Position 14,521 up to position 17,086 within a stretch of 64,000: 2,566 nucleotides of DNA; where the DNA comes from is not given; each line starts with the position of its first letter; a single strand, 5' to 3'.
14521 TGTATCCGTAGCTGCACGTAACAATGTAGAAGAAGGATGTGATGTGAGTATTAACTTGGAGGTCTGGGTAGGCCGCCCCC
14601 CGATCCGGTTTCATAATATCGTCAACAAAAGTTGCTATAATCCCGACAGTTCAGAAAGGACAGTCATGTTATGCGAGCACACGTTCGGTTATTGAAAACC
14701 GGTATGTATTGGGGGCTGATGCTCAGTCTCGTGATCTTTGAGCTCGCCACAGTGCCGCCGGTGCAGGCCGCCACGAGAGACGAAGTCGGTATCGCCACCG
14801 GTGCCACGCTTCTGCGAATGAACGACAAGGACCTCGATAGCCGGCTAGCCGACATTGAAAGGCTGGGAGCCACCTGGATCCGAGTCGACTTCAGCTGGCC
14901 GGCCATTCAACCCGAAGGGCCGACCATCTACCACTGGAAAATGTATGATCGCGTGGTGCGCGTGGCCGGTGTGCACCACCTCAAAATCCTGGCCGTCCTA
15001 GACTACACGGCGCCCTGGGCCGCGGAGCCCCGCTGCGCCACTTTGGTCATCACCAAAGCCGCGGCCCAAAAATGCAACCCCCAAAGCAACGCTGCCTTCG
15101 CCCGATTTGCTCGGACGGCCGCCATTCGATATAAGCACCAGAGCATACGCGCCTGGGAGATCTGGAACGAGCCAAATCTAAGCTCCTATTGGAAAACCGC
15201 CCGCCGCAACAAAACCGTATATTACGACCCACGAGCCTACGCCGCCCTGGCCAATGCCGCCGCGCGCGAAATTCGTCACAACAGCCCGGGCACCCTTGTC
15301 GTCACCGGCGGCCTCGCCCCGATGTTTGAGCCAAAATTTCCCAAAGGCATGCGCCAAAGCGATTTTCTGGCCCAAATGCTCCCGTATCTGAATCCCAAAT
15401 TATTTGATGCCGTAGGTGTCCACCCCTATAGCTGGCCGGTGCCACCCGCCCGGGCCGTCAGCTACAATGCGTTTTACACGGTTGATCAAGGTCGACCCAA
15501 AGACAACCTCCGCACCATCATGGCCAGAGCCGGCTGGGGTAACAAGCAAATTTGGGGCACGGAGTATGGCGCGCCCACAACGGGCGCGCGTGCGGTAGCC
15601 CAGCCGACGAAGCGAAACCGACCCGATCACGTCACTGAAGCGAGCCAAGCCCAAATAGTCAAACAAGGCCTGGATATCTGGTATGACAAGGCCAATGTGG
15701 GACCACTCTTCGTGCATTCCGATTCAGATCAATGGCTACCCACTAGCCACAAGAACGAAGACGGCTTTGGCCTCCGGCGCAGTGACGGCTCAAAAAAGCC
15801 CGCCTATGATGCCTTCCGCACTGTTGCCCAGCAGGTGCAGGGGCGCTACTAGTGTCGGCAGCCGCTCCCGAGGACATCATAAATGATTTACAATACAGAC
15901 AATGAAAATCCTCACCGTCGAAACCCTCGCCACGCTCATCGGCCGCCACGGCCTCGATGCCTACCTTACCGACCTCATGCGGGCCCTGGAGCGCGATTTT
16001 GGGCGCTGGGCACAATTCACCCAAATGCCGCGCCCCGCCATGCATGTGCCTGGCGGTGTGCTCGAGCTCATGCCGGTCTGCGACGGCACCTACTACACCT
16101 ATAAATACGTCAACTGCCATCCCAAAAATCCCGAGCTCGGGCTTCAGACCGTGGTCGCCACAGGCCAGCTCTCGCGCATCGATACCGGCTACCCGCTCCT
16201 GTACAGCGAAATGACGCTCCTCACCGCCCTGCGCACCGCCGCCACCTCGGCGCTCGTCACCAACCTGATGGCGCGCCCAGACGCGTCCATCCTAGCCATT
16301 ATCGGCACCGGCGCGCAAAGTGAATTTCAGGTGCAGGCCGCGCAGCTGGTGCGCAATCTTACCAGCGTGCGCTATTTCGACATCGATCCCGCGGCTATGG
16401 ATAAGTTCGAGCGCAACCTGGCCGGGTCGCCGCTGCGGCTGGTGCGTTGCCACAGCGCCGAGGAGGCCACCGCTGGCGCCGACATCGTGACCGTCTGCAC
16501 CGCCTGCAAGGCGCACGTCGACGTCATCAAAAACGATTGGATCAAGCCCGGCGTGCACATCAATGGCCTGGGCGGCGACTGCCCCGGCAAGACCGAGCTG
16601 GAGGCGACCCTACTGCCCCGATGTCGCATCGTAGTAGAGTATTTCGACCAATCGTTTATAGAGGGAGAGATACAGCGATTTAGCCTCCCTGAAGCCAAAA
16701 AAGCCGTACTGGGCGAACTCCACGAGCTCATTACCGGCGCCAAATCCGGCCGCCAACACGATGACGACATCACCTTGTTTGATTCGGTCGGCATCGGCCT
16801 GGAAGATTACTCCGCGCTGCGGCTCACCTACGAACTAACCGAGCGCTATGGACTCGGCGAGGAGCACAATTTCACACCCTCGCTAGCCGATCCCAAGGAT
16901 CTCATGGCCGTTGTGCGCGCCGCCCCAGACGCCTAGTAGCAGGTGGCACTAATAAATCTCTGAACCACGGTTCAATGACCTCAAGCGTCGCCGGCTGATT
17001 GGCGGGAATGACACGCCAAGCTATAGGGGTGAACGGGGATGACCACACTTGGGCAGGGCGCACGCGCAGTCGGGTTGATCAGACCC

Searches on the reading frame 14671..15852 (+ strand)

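Call 40: search_protein_families(library=pfam, proteins=[window:14671-15852:+], max_evalue=0.0001)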
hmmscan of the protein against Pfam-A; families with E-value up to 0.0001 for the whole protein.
window:14671-15852:+ (393 aa): 1 family
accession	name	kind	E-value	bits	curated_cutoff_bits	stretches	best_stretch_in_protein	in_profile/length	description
PF00150.24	Cellulase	-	2.1e-10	41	23.5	1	49-312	17-244/272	Cellulase (glycosyl hydrolase family 5)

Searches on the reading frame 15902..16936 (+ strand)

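Call 40: search_protein_families(library=pfam, proteins=[window:15902-16936:+], max_evalue=0.0001)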
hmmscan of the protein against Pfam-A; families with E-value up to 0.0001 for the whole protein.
window:15902-16936:+ (344 aa): 1 family
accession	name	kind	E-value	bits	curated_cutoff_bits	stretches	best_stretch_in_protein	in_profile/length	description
PF02423.21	OCD_Mu_crystall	-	8.1e-90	301.4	24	1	21-312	16-309/314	Ornithine cyclodeaminase/mu-crystallin family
